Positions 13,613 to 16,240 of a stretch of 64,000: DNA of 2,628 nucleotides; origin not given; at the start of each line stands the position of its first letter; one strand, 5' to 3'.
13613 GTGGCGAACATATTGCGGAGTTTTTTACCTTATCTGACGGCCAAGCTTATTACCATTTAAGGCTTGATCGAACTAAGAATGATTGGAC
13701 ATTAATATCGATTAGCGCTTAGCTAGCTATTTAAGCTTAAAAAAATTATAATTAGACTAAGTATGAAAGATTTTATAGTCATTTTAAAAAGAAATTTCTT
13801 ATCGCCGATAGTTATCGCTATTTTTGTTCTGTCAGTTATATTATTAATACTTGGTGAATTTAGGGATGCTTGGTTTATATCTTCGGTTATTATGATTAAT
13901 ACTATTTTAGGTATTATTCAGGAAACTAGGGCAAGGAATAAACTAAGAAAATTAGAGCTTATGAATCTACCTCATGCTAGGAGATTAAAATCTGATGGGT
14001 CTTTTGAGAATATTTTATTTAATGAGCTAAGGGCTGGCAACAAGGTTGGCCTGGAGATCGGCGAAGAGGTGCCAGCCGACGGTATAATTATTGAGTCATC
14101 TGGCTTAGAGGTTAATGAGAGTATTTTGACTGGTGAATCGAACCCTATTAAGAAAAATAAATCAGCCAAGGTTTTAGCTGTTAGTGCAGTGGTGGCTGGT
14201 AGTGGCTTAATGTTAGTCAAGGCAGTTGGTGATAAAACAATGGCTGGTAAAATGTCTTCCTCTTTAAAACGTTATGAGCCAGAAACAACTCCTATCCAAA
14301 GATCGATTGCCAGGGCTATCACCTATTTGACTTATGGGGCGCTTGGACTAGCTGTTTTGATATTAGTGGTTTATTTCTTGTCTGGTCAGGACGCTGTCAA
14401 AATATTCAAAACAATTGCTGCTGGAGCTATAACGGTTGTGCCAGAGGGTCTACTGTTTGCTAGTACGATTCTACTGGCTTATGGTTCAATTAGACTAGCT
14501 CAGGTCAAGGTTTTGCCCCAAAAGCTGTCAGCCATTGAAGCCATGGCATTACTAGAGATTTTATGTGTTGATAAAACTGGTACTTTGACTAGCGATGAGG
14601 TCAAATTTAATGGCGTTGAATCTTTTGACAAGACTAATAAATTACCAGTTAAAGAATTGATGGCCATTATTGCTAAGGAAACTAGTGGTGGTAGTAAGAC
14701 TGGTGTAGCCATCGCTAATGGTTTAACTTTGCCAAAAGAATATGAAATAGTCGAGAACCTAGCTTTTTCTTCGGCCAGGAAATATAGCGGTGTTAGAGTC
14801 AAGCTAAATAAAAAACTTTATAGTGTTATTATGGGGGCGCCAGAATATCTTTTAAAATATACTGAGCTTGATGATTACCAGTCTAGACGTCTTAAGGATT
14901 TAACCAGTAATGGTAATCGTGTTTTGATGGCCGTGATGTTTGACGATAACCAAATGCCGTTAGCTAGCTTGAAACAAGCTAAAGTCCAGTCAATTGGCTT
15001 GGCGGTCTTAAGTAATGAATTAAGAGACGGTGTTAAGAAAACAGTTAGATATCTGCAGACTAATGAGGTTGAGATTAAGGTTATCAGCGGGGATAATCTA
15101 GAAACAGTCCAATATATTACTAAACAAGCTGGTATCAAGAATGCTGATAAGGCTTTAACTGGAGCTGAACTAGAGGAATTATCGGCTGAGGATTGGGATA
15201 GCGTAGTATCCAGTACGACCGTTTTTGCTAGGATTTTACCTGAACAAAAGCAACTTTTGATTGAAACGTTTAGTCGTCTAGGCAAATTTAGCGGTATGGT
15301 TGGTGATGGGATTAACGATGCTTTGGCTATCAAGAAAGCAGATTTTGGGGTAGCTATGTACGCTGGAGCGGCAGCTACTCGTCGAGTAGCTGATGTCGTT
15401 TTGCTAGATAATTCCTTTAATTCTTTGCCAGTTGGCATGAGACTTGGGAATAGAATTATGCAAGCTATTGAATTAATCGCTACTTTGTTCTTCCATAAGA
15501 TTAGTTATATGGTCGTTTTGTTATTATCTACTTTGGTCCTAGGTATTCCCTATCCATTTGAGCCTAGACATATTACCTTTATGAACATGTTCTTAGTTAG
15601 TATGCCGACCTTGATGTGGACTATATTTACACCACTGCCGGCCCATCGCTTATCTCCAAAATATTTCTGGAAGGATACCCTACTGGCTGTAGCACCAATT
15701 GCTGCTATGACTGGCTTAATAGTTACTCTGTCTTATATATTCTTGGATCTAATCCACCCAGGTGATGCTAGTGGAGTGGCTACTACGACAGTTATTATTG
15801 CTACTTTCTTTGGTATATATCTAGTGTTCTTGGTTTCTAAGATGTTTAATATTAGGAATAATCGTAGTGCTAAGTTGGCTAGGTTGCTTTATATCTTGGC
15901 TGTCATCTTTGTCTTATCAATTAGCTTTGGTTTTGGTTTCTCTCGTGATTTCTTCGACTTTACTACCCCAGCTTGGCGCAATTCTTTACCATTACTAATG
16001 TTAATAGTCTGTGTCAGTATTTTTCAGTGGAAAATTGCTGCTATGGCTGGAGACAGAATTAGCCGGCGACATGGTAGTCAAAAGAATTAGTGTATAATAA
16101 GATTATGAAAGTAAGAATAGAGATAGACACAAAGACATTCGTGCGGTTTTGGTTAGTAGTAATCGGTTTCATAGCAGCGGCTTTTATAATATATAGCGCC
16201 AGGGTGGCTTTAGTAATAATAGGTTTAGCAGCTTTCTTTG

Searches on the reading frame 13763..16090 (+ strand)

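Call 13: search_protein_families(library=pfam, proteins=[window:13763-16090:+], max_evalue=0.001)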
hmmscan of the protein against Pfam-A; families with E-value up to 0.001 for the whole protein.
window:13763-16090:+ (775 aa): 3 families
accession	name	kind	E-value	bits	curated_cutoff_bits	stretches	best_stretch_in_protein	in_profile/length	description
PF00122.25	E1-E2_ATPase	-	9.6e-36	123.4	28.1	1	70-247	5-180/181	E1-E2 ATPase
PF00702.32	Hydrolase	-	9.5e-13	49.4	26.4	1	266-527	3-191/191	haloacid dehalogenase-like hydrolase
PF13246.12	Cation_ATPase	-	0.00079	19.8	21.7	0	323-366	42-87/91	Cation transport ATPase (P-type)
